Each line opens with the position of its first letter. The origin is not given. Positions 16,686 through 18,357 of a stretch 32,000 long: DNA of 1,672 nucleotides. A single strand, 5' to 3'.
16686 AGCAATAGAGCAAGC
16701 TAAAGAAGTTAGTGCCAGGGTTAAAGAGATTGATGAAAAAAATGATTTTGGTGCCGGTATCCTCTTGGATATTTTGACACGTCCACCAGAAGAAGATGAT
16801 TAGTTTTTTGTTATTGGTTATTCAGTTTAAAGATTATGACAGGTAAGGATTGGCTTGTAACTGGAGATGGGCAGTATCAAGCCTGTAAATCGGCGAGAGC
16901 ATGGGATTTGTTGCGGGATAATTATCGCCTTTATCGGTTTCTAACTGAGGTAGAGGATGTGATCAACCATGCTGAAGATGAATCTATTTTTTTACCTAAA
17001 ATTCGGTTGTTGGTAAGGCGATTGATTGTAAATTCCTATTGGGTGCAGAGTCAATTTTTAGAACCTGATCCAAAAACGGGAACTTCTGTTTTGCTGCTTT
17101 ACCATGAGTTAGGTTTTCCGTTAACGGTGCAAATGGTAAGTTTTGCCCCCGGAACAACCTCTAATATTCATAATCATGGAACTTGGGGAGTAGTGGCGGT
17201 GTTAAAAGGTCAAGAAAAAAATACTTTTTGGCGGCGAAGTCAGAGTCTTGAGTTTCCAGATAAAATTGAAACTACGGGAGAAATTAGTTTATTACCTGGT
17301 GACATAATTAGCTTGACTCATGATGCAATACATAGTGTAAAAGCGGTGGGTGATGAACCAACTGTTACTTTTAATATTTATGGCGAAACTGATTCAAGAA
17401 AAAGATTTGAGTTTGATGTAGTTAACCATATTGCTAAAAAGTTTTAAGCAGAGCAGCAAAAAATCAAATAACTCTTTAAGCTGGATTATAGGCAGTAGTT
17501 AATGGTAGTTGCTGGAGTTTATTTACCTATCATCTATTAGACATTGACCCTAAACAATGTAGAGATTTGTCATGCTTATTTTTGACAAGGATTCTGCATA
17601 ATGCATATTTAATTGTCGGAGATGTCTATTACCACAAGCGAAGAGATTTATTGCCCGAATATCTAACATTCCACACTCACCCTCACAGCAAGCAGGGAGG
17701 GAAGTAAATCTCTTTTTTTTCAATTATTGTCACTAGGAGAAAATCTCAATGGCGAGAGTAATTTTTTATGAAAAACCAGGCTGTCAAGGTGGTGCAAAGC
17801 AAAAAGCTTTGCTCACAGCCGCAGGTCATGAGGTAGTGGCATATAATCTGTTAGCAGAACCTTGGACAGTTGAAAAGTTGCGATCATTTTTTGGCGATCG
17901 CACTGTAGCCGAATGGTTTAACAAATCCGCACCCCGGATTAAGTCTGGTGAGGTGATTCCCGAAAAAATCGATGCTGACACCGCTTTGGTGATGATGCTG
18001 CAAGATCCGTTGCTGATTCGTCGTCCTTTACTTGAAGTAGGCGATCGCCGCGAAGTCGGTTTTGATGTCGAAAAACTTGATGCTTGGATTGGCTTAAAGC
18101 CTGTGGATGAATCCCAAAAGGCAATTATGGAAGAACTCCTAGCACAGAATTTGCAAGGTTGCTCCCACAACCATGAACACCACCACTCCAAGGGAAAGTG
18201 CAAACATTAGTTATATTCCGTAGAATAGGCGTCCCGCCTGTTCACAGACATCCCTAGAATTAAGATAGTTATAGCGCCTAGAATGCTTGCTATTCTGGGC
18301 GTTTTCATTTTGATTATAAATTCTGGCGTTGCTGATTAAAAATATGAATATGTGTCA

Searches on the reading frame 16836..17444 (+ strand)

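Call 91: search_protein_families(library=pfam, proteins=[window:16836-17444:+], max_evalue=0.001)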
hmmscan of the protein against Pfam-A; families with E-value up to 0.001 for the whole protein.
window:16836-17444:+ (203 aa): 1 family
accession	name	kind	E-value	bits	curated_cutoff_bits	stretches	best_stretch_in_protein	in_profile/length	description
PF02041.22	Auxin_BP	-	0.00025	21.2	21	1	98-173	46-116/167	Auxin binding protein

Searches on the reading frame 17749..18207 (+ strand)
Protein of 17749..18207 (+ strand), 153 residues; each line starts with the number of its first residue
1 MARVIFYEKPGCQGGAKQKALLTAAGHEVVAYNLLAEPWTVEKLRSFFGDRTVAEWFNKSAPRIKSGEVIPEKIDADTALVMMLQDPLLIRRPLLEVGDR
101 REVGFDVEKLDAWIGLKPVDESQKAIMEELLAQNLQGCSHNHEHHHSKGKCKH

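Call 91: search_protein_families(library=pfam, proteins=[window:17749-18207:+], max_evalue=0.001)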
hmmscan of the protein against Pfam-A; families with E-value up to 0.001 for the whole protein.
window:17749-18207:+ (153 aa): 1 family
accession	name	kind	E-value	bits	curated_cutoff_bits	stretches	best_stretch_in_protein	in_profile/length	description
PF03960.21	ArsC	-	3.1e-08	34.2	24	1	20-111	14-77/79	ArsC family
